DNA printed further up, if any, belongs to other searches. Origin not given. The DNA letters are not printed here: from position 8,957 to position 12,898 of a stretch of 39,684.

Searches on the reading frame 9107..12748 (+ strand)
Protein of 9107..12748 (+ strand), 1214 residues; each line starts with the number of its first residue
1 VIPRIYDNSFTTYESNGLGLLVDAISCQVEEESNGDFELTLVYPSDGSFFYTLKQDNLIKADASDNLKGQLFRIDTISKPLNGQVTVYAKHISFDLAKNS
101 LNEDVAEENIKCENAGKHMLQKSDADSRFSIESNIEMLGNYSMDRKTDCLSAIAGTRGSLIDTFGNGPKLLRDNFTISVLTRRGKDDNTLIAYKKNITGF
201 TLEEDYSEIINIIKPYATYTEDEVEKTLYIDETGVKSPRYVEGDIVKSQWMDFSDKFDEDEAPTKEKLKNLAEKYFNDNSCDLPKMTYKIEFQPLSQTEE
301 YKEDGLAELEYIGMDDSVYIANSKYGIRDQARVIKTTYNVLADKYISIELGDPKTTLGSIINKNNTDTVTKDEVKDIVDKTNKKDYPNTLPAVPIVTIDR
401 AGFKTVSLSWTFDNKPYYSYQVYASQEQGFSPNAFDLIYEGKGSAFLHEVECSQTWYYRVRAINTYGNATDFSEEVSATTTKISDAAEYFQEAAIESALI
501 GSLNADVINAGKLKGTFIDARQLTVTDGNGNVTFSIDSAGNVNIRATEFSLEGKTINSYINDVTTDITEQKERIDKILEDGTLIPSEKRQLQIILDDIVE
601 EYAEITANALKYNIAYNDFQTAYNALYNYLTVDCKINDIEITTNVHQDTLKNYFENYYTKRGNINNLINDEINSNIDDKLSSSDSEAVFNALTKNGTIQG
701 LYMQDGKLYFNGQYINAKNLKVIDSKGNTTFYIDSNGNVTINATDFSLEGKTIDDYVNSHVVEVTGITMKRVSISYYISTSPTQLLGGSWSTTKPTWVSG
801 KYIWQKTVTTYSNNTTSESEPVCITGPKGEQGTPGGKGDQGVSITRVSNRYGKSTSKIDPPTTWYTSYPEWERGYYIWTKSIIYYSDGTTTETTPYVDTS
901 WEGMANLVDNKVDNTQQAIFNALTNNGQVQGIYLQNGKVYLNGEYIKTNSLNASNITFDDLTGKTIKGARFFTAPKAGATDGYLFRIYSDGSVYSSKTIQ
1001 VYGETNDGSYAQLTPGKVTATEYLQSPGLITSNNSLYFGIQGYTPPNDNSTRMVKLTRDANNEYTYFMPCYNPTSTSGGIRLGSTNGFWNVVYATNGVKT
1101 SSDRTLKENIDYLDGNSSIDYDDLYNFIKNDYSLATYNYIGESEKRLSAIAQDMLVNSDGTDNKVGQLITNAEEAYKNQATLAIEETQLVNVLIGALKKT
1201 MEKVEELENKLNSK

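Call 4: search_protein_families(library=phrogs, proteins=[window:9107-12748:+], max_evalue=0.001)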
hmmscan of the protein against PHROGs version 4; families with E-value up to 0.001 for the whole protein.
window:9107-12748:+ (1214 aa): 17 families
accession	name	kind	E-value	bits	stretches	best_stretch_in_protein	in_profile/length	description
phrog_13289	-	tail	5.5e-166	555.3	3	4-716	3-688/938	tail protein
phrog_8687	-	other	2.5e-87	294.6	1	101-560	5-457/599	tail protein with peptidase activity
phrog_1067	-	head and packaging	4.5e-82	278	1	1-677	6-570/991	minor head protein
phrog_7142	-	tail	1.1e-62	213.4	1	1-369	1-345/622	tail protein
phrog_5555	-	tail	9.4e-57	193.9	1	5-380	4-375/788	tail protein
phrog_2270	-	unknown function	2.4e-56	192.9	1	6-370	4-347/637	-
phrog_1330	-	tail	4.2e-50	171.7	1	4-375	8-381/1361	tail protein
phrog_12493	-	tail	1.3e-34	120.3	2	2-237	4-245/950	tail protein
phrog_38044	-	unknown function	3.3e-34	118.2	3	761-918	2845-3006/3576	-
phrog_7043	-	tail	8.2e-25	88.5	2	21-389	28-389/1077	tail protein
phrog_2189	-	tail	8.6e-25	87.8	1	12-377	11-353/971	tail protein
phrog_15074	-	unknown function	1.5e-20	73.2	2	765-840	1366-1441/1773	-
phrog_30133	-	head and packaging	4.2e-18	66.1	1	761-969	164-379/621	virion structural protein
phrog_19445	-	head and packaging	8.5e-15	54.8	1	257-484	292-523/1114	tail tip protein Tal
phrog_28865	-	tail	5.6e-13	48.9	1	765-893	382-510/810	tail protein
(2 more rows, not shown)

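Call 18: search_dna_similar(query=window:9107-12748:+, collection=phages, mode=protein, max_rows=25)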
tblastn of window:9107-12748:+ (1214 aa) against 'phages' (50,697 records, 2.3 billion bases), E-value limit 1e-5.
Records with a match: 445; places in all: 456; records where one place covers at least 80% of the query: 0.
Best place of each record, by identity: <60% 445.
By first word of the organism name: Streptococcus 256; Clostridium 38; Enterococcus 28; Bacillus 24; Bacteriophage 22; Lactobacillus 22; Lactococcus 17; Listeria 5; Ruminococcus 4; Latilactobacillus 3; and 17 more.
By host as written in the record: - 39; Streptococcus thermophilus 26; Clostridium perfringens 18; Streptococcus suis 11; Bacillus subtilis 8; Lactococcus lactis SMQ-86 8; Clostridium difficile 7; Enterococcus faecium 7; and 243 more.
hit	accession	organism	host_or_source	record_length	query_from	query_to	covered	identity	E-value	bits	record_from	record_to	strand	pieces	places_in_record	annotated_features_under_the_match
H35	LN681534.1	Clostridium phage phiCD24-1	Clostridium difficile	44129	2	751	62%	38.6%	1e-112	455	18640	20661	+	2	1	Tail protein/endopeptidase (modular protein)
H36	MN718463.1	Clostridium phage phiCDKH01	Clostridioides difficile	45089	2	781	64%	37.0%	1e-112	395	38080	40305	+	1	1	hypothetical protein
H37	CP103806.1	Clostridioides phage Hain-Saunders-2022a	Clostridioides difficile ST632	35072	4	745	61%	37.2%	5e-122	423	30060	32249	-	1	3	phage tail protein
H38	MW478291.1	Clostridium phage phiCp-D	Clostridium perfringens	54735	4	556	46%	40.9%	7e-114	399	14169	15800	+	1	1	tail protein endopeptidase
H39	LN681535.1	Clostridium phage phiCD111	Clostridium difficile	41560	5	560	46%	39.7%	8e-101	360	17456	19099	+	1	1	Tail protein/endopeptidase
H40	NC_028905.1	Clostridium phage phiCD111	Clostridium difficile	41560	5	560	46%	39.7%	8e-101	360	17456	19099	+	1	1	tail protein with peptidase activity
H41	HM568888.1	Clostridium phage phiCD38-2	Clostridium difficile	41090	5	560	46%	38.5%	1e-95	344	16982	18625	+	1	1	tail protein/endopeptidase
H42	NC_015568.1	Clostridium phage phiCD38-2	Clostridium difficile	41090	5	560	46%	38.5%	1e-95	344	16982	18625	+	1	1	tail protein with peptidase activity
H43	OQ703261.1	Clostridioides phage AR1075-1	Clostridioides difficile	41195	5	560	46%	38.5%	1e-95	344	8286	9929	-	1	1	hypothetical protein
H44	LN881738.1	Clostridium phage slur17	Escherichia coli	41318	5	560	46%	38.5%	1e-95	344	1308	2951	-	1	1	Prophage endopeptidase tail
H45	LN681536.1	Clostridium phage phiCD146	Clostridium difficile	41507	5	560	46%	38.5%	1e-95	344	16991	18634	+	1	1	Tail protein/endopeptidase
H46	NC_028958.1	Clostridium phage phiCD146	Clostridium difficile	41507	5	560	46%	38.5%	1e-95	344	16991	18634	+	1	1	tail protein with peptidase activity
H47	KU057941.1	Clostridium phage CDSH1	Clostridium difficile AIU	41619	5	560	46%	38.5%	1e-95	344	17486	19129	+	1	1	tail endopeptidase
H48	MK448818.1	Streptococcus phage Javan597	Streptococcus suis YS39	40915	5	890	39%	31.7%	3e-24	179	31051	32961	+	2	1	tail assembly protein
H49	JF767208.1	Clostridium phage phiCP13O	Clostridium perfringens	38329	1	601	50%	24.0%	9e-12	76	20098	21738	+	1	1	none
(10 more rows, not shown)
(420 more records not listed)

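Call 34: get_annotated_region(hit=H35, flank=7000)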
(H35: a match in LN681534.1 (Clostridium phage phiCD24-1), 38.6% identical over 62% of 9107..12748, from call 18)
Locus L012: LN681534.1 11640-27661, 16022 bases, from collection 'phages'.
description: Clostridium phage phiCD24-1, complete genome.
organism: Clostridium phage phiCD24-1 (NCBI taxid 1582149)
taxonomy: Viruses; Duplodnaviria; Heunggongvirae; Uroviricota; Caudoviricetes
host: Clostridium difficile; source: -; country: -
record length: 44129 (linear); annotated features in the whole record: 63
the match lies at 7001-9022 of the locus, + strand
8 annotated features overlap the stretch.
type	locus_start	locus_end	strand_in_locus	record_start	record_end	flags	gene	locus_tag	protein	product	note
CDS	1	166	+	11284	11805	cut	-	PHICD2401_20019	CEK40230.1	exported protein of unknown function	Evidence 5 : No homology to any previously reported sequences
CDS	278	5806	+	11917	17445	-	-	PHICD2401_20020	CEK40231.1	protein of unknown function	Evidence 5 : No homology to any previously reported sequences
CDS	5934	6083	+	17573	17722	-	-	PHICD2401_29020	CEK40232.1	conserved protein of unknown function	Evidence 4 : Homologs of previously reported genes of unknown function; peptide signal + 1 tmhmm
CDS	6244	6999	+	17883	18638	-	-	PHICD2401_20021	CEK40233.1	putative Tail component protein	Evidence 3 : Function proposed based on presence of conserved amino acid motif, structural feature or limited homology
CDS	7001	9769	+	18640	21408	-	-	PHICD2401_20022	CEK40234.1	Tail protein/endopeptidase (modular protein)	-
CDS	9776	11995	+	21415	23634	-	-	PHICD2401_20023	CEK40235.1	protein of unknown function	Evidence 5 : No homology to any previously reported sequences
CDS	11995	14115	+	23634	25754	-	-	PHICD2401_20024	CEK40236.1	Tail fiber protein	-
CDS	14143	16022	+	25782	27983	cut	-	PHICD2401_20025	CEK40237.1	protein of unknown function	Evidence 5 : No homology to any previously reported sequences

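Call 63: search_protein_families(library=pfam, proteins=[window:9107-12748:+], max_evalue=0.01)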
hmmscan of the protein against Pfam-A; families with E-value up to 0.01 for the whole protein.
window:9107-12748:+ (1214 aa): 2 families
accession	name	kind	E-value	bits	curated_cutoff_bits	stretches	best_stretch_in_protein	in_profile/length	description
PF06605.17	Prophage_tail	-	3.1e-15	57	31.3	1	159-361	62-247/250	Prophage endopeptidase tail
PF24489.1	Ig_J_second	-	0.0092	16.4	27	0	439-489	51-103/105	Tip attachment protein J second Ig-like domain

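Call 82: search_protein_families(library=ncbifam, proteins=[window:9107-12748:+], max_evalue=0.01)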
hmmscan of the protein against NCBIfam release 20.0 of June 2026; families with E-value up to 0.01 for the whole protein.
window:9107-12748:+ (1214 aa): 1 family
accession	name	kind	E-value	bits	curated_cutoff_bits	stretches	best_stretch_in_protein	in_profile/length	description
TIGR01665.1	put_anti_recept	subfamily_domain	6.8e-35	120.8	26.75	1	29-351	5-316/316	phage tail spike protein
